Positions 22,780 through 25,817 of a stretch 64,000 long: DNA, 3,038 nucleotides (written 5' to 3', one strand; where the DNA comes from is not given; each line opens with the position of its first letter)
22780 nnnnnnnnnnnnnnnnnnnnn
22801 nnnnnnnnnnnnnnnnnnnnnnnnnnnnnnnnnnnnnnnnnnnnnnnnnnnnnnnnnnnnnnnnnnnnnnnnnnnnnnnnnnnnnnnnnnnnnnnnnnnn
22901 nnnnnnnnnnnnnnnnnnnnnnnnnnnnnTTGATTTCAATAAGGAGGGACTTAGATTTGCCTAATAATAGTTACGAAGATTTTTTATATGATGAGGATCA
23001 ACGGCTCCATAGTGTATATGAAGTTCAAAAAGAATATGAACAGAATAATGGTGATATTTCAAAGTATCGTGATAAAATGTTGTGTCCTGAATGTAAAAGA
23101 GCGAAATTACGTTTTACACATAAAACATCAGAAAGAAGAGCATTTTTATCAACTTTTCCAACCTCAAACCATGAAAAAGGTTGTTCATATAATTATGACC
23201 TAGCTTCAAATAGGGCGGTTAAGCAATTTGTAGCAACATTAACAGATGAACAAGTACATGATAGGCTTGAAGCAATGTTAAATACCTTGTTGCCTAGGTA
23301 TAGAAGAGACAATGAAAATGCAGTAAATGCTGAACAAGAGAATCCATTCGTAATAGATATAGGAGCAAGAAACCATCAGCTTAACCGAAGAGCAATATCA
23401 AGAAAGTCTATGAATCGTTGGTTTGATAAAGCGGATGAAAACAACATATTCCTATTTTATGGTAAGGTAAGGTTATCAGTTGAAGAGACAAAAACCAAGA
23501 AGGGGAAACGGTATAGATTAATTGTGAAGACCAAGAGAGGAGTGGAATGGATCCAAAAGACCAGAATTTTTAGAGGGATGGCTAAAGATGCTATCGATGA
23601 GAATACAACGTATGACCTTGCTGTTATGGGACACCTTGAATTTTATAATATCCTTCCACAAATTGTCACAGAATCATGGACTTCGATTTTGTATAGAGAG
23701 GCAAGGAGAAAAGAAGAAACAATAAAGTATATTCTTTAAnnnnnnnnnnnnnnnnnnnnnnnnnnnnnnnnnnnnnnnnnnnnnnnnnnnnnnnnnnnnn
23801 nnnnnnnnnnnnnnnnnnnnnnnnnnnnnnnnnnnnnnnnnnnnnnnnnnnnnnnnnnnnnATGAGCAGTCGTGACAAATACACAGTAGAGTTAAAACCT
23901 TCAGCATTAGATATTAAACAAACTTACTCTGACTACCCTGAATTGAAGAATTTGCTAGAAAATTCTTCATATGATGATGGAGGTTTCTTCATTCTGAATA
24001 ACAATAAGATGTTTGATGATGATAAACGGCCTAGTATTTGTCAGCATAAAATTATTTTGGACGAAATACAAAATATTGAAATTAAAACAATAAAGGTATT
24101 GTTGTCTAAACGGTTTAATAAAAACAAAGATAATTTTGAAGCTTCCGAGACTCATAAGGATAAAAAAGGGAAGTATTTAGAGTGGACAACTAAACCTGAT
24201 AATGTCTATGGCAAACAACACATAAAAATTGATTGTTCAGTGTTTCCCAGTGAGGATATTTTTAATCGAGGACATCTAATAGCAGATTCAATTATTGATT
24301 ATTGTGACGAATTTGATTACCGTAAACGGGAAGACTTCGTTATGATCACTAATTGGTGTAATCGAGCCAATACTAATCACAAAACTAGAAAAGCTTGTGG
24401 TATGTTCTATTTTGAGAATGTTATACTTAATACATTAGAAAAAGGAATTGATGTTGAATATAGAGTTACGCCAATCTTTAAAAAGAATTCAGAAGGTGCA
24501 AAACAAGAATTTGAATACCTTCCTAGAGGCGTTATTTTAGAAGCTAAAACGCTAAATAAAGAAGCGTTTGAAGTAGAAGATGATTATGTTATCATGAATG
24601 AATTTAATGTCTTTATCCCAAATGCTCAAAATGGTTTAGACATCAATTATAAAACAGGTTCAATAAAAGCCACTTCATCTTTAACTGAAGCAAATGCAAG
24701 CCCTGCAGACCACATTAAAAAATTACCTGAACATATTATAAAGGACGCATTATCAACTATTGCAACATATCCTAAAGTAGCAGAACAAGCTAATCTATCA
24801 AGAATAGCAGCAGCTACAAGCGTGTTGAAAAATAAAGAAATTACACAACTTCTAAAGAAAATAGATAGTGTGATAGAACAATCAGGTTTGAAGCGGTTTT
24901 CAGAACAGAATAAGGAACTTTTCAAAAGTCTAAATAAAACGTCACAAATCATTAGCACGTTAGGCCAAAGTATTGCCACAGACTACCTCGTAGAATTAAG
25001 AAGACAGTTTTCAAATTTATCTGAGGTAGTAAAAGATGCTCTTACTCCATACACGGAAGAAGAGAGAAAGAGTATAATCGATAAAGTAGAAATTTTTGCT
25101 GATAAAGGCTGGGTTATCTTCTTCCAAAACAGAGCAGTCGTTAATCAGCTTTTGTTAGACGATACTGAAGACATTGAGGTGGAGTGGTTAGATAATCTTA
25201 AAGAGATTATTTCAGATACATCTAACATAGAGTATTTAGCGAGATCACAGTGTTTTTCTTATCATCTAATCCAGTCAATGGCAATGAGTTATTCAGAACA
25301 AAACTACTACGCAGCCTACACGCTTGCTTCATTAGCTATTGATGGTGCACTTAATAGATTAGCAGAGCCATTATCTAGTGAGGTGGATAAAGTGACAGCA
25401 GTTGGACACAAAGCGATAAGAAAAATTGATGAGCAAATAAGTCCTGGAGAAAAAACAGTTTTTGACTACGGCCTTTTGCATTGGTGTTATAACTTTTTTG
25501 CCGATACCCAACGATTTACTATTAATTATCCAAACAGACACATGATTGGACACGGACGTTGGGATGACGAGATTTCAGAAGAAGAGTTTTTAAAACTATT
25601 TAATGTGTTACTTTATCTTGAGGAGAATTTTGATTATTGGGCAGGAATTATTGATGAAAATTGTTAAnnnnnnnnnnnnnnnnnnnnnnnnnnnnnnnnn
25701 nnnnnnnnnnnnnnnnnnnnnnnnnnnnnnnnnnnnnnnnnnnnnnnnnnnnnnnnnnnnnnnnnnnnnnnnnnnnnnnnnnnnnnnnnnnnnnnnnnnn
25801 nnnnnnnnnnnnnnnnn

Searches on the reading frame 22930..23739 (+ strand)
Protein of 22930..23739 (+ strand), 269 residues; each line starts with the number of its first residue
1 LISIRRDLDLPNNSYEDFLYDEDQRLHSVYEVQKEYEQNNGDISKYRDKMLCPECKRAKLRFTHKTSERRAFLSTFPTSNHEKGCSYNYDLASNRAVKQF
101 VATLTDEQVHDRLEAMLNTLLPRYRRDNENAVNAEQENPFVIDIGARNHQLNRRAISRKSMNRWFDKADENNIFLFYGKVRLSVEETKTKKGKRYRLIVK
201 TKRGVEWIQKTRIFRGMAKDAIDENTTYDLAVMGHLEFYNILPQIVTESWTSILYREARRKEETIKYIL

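Call 7: search_protein_families(library=pfam, proteins=[window:22930-23739:+], max_evalue=0.001)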
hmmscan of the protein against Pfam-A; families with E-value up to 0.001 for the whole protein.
window:22930-23739:+ (269 aa): 0 families

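Call 52: search_protein_families(library=ncbifam, proteins=[window:22930-23739:+], max_evalue=0.01)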
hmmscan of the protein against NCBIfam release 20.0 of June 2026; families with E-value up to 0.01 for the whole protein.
window:22930-23739:+ (269 aa): 1 family
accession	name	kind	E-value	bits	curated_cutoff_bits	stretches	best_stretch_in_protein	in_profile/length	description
NF040506.1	PG0870_Nterm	domain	0.00062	19.9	50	1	44-90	4-53/56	PG0870-related protein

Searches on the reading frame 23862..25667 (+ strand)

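Call 7: search_protein_families(library=pfam, proteins=[window:23862-25667:+], max_evalue=0.001)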
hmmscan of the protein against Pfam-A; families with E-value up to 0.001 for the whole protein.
window:23862-25667:+ (601 aa): 1 family
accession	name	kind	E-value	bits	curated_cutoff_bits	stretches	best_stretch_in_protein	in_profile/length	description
PF01223.29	Endonuclease_NS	-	7.2e-06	26.2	23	1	91-233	57-174/223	DNA/RNA non-specific endonuclease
